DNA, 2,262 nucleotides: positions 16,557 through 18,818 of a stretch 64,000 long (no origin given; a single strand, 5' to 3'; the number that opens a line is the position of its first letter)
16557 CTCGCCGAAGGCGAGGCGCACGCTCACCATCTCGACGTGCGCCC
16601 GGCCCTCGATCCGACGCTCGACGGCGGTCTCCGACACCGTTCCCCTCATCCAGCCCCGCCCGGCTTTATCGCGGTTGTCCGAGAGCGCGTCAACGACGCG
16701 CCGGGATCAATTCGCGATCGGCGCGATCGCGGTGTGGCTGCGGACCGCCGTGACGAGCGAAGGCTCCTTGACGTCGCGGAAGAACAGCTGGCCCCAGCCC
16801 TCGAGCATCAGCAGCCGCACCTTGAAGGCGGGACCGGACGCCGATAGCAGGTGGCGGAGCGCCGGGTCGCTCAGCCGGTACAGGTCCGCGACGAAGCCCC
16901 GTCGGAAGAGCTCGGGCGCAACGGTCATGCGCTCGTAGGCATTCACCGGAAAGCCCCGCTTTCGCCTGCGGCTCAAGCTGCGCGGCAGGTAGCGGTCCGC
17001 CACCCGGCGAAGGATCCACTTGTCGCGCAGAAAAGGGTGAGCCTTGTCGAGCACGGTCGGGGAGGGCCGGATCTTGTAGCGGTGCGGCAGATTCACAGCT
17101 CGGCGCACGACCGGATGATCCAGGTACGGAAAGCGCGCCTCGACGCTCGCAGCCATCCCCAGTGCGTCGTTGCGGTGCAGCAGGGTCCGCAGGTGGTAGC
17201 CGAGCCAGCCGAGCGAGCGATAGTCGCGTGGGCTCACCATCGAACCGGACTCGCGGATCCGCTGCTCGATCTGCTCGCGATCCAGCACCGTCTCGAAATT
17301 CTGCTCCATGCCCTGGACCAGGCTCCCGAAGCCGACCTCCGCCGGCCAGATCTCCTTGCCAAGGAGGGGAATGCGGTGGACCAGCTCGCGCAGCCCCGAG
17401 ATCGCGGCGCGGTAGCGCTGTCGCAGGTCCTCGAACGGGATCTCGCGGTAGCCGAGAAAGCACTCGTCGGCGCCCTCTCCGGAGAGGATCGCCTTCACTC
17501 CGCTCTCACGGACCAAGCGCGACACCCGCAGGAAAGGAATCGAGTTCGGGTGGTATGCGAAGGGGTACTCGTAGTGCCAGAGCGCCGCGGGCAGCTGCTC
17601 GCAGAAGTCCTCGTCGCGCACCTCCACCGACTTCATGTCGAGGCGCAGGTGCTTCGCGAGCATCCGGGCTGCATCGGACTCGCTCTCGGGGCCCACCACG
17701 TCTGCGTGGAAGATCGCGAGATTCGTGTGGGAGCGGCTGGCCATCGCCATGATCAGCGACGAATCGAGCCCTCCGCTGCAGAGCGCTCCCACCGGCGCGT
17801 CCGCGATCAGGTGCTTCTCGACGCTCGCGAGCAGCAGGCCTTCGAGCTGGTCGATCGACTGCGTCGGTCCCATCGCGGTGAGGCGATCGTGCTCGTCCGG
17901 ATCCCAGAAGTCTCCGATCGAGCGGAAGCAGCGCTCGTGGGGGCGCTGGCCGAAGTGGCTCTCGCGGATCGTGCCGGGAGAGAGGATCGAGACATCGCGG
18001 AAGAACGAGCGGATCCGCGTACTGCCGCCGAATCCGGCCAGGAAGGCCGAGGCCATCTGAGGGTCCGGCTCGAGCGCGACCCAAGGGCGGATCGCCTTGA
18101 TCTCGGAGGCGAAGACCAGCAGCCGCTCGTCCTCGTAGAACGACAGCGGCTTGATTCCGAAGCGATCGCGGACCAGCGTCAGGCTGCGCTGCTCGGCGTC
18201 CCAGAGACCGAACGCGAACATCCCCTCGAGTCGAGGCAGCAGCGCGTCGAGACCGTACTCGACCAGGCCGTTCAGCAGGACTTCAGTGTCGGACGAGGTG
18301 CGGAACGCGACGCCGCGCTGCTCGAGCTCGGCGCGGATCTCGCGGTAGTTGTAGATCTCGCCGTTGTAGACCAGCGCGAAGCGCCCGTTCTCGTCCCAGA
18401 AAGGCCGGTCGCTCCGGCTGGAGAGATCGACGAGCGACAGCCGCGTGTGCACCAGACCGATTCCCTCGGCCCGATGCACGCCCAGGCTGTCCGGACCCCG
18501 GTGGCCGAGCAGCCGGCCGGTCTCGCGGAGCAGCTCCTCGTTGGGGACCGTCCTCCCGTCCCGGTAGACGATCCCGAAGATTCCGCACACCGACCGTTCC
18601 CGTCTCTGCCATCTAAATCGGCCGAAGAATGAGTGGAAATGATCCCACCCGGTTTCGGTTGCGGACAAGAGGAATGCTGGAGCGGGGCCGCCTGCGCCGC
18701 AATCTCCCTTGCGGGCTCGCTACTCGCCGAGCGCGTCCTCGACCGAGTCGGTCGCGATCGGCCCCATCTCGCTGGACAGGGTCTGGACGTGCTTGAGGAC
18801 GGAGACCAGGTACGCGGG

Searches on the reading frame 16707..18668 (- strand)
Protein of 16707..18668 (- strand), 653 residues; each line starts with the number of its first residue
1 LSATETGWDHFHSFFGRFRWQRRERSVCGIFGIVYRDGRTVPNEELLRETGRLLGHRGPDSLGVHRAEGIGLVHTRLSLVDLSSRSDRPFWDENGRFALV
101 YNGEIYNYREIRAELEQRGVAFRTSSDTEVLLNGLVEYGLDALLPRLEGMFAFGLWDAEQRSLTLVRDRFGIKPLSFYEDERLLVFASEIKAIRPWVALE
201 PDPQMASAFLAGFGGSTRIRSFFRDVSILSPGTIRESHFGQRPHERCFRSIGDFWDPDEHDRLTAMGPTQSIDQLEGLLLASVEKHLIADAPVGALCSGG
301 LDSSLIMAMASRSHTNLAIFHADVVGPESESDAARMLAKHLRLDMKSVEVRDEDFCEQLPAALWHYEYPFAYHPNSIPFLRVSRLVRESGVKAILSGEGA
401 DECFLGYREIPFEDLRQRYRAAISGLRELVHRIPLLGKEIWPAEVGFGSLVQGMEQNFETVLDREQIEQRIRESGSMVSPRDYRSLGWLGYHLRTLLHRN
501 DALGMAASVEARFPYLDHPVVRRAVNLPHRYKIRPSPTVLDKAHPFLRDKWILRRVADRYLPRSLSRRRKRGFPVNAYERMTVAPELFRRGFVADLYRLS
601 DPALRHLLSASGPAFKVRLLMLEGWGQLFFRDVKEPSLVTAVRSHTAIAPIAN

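Call 64: search_protein_families(library=pfam, proteins=[window:16707-18668:-], max_evalue=0.0001)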
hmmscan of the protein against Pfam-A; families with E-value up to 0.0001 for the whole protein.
window:16707-18668:- (653 aa): 3 families
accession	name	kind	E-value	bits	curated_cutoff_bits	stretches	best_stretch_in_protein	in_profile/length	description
PF00733.27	Asn_synthase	-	5.9e-62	210.8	21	1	275-580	2-295/354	Asparagine synthase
PF13537.11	GATase_7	-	2.9e-40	137.6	25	1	74-194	1-122/123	Glutamine amidotransferase domain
PF13522.11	GATase_6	-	8.3e-40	136.3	27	1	60-189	2-130/130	Glutamine amidotransferase domain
